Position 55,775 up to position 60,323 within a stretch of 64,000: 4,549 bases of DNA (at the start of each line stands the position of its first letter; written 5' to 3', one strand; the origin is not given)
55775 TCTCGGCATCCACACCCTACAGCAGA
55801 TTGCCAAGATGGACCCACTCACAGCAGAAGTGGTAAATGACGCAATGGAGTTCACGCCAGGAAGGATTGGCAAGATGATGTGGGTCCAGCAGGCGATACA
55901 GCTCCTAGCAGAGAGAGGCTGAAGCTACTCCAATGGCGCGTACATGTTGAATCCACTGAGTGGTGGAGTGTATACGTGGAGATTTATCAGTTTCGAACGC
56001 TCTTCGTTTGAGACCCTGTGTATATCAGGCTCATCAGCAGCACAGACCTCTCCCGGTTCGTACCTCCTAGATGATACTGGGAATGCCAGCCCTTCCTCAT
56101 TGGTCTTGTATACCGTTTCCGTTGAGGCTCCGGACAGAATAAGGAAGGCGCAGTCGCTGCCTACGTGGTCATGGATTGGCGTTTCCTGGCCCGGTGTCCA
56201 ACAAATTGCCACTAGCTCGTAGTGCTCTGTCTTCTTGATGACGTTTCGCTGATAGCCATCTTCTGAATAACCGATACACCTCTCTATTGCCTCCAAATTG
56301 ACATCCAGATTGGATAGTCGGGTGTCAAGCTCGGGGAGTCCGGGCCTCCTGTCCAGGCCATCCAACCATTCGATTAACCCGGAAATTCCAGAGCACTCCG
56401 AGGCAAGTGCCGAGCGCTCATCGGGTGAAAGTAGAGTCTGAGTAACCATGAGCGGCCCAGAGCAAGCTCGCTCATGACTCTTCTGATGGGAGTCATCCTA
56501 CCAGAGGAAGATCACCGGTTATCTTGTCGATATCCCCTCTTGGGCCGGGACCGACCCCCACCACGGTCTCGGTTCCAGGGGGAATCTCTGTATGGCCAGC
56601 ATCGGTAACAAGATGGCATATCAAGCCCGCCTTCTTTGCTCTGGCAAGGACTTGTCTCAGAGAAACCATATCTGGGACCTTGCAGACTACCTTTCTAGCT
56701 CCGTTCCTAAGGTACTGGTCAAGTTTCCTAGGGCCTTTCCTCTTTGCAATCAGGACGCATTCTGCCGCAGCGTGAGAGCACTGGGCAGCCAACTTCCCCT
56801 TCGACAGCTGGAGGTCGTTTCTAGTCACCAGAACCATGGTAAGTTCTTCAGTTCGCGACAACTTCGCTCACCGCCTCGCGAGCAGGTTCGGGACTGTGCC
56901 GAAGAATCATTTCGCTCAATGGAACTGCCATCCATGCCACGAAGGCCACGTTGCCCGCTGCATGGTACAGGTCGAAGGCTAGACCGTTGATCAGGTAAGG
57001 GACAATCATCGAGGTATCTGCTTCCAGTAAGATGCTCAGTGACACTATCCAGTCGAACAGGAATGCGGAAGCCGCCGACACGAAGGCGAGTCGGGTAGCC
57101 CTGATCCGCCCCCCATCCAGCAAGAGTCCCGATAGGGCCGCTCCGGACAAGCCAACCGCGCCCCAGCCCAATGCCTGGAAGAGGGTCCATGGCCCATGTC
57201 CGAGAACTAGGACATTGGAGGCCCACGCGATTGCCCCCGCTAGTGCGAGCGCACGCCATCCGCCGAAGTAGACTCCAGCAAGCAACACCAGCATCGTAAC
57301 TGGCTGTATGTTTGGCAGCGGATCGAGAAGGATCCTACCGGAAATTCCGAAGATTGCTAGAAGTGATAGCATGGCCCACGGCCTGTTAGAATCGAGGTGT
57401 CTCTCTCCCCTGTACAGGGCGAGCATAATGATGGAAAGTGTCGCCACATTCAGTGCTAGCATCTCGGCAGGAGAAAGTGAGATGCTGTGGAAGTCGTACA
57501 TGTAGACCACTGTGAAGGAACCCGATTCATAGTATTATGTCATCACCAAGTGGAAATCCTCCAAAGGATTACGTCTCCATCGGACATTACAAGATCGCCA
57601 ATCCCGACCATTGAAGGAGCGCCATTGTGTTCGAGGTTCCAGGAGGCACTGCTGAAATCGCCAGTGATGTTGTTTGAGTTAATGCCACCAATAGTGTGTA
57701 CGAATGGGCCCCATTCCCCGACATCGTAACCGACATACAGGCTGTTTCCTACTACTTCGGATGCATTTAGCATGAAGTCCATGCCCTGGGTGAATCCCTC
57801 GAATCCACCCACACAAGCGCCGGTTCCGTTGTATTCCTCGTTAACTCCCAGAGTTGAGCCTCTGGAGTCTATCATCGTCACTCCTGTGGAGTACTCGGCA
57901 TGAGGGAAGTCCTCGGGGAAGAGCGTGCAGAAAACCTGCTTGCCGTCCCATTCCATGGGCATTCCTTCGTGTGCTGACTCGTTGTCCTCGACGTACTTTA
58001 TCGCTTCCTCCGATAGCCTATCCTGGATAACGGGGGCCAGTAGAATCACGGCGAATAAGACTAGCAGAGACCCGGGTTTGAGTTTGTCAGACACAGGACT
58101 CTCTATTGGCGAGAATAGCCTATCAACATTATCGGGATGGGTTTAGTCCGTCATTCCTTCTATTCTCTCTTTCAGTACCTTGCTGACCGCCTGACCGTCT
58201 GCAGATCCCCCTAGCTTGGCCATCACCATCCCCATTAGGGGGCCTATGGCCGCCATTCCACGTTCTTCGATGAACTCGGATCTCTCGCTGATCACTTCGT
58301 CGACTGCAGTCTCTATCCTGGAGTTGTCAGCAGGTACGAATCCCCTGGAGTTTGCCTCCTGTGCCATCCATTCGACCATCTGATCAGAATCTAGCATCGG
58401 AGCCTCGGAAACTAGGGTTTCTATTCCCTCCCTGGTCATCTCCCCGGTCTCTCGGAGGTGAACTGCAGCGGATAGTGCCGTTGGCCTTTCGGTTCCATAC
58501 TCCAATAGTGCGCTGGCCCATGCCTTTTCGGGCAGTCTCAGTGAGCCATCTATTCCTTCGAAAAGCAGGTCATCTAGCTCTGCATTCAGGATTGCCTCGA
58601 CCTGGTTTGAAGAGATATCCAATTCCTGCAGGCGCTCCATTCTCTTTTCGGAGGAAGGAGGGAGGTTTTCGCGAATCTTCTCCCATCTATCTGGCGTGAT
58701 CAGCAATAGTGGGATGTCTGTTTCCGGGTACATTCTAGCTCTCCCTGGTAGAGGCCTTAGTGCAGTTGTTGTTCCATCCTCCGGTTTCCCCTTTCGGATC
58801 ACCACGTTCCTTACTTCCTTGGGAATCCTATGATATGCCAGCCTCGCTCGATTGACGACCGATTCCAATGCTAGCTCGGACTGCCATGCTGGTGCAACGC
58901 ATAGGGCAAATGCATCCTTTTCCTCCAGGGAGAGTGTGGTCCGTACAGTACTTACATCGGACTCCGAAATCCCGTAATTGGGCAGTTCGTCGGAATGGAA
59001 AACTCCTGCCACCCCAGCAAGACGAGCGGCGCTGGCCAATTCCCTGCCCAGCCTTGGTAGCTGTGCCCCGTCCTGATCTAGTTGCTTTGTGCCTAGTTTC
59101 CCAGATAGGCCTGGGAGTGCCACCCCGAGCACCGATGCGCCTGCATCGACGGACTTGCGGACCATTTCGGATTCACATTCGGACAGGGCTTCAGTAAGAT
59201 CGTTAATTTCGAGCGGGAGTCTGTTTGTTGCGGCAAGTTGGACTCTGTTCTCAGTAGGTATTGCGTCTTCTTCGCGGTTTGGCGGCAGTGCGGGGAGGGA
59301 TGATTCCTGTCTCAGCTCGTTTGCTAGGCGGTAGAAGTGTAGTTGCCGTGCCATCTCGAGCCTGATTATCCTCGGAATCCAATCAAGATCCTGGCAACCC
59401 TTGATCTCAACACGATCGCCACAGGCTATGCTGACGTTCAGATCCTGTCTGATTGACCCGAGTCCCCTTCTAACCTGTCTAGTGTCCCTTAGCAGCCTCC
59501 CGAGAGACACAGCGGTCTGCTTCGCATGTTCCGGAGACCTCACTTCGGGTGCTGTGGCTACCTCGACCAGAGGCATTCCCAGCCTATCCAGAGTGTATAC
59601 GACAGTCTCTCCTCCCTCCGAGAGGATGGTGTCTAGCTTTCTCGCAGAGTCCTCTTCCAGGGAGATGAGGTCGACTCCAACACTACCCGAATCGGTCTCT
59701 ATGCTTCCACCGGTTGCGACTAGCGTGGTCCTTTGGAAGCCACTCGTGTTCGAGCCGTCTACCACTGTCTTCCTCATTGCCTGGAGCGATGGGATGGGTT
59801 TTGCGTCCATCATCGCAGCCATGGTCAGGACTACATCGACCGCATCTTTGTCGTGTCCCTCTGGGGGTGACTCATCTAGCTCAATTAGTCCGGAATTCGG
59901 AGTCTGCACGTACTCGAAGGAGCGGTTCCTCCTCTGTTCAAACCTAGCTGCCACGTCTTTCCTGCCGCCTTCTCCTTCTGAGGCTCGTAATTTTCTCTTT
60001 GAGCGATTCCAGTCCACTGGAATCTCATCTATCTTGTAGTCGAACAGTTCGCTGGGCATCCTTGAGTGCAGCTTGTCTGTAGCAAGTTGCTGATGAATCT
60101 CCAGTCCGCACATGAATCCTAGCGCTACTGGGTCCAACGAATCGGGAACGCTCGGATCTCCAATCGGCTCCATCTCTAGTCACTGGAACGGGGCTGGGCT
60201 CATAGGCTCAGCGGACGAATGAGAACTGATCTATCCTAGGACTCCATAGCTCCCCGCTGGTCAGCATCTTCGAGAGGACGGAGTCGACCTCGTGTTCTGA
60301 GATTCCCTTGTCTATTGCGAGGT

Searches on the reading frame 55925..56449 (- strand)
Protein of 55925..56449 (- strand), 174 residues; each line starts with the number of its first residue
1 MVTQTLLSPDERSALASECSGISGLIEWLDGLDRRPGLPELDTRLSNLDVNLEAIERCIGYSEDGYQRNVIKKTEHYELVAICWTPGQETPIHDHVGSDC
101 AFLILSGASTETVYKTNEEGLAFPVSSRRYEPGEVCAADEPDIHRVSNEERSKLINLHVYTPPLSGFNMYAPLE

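Call 50: search_protein_families(library=pfam, proteins=[window:55925-56449:-], max_evalue=0.001)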
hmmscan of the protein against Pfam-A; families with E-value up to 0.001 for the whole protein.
window:55925-56449:- (174 aa): 1 family
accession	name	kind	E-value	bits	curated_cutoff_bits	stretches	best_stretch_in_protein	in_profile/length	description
PF05995.18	CDO_I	-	3.5e-17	62.9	23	1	62-170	54-167/170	Cysteine dioxygenase type I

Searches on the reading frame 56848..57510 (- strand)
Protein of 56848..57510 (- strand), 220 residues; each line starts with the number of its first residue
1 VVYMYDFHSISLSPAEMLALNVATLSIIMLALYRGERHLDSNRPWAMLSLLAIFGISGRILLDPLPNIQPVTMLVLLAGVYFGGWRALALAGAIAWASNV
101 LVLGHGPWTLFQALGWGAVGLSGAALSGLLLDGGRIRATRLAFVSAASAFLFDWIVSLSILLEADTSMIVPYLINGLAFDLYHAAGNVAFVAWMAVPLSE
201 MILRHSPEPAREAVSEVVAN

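Call 50: search_protein_families(library=pfam, proteins=[window:56848-57510:-], max_evalue=0.001)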
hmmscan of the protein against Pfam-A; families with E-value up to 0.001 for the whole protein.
window:56848-57510:- (220 aa): 1 family
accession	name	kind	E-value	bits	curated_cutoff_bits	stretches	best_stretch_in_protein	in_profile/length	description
PF20221.3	DUF6580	-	1e-07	32.8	27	1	42-195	4-149/162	Family of unknown function (DUF6580)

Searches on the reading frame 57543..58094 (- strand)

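Call 50: search_protein_families(library=pfam, proteins=[window:57543-58094:-], max_evalue=0.001)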
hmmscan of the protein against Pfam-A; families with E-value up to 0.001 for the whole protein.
window:57543-58094:- (183 aa): 1 family
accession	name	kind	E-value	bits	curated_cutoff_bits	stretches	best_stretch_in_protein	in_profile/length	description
PF14478.12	DUF4430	-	1e-07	32.8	23.8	1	108-180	8-70/72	Domain of unknown function (DUF4430)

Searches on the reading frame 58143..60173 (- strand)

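Call 50: search_protein_families(library=pfam, proteins=[window:58143-60173:-], max_evalue=0.001)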
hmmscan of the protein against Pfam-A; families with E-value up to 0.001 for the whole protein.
window:58143-60173:- (676 aa): 4 families
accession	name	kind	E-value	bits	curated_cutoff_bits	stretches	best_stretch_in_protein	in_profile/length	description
PF02934.20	GatB_N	-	7.8e-41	140.5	23.4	1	21-495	2-274/277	GatB/GatE catalytic domain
PF02637.23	GatB_Yqey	-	5.4e-12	46.3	27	1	564-671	42-148/148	GatB domain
PF09424.15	YqeY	-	5.6e-06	27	27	1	617-670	93-142/143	Yqey-like protein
PF02938.19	GAD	-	6e-05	23.6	23.4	1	340-428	3-87/95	GAD domain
